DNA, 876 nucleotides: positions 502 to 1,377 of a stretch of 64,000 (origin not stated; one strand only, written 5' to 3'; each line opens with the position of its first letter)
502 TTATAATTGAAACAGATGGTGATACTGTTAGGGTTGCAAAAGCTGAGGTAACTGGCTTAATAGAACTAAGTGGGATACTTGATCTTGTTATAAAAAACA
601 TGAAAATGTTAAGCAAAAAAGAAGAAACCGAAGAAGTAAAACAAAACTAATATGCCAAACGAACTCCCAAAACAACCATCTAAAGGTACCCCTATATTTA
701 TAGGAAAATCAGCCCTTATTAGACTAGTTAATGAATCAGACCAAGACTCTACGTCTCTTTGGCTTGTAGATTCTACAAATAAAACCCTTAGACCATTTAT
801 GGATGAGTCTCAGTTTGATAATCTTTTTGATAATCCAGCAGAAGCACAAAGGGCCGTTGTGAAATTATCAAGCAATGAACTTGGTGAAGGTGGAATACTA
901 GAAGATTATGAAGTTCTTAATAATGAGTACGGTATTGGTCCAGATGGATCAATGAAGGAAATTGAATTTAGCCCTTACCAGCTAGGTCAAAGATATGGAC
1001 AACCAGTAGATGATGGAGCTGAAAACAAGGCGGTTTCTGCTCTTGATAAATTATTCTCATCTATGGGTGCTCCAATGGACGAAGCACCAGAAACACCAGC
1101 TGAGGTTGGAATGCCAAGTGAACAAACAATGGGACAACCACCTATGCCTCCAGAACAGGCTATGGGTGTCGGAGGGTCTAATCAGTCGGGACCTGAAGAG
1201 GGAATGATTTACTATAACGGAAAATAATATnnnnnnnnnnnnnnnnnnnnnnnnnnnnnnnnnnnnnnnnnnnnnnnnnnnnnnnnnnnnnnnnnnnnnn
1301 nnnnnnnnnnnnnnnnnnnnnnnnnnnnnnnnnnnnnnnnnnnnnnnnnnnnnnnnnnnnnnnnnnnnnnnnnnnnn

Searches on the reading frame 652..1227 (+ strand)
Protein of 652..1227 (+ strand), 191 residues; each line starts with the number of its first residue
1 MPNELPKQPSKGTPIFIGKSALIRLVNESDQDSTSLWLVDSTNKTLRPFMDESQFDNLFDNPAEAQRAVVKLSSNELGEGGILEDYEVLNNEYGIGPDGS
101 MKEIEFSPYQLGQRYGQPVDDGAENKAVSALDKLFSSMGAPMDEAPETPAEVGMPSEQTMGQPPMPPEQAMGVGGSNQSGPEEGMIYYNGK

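Call 28: find_encoding_contigs(protein=window:652-1227:+, flank=10000, max_places=8)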
Protein window:652-1227:+ (191 aa): 5 contigs read that carry it; 5 places shown.
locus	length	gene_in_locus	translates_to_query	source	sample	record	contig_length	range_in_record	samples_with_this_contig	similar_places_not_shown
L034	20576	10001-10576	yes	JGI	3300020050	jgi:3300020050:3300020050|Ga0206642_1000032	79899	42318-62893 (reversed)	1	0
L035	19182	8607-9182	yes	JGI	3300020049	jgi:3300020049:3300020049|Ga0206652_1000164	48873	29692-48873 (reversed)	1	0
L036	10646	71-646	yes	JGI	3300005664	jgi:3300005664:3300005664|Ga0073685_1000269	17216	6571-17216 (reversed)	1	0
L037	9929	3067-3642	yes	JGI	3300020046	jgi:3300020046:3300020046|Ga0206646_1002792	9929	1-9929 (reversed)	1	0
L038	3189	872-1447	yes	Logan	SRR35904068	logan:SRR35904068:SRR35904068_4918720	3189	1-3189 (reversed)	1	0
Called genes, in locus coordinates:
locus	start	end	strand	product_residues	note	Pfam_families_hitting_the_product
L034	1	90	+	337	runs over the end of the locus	PF26696:PTL_trimer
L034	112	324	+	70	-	-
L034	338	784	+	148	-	PF05105:Phage_holin_4_1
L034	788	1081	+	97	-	-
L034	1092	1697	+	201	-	-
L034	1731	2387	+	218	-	PF01844:HNH (weak)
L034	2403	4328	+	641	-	PF13385:Laminin_G_3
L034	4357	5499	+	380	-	PF24175:SU10_adaptor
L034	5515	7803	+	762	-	-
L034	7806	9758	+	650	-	-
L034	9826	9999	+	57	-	-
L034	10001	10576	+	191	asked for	-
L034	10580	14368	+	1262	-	-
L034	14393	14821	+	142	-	PF01551:Peptidase_M23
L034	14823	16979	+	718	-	-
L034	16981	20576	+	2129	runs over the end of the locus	-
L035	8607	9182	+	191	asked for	-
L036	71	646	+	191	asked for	-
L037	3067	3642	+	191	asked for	-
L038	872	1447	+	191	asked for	-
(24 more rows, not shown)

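Call 80: search_dna_similar(query=L034:4357-5499:+, collection=phages, mode=protein, max_rows=12)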
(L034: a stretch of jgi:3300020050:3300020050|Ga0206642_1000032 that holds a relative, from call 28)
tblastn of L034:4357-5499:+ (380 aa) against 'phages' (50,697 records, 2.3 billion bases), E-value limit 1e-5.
No match.
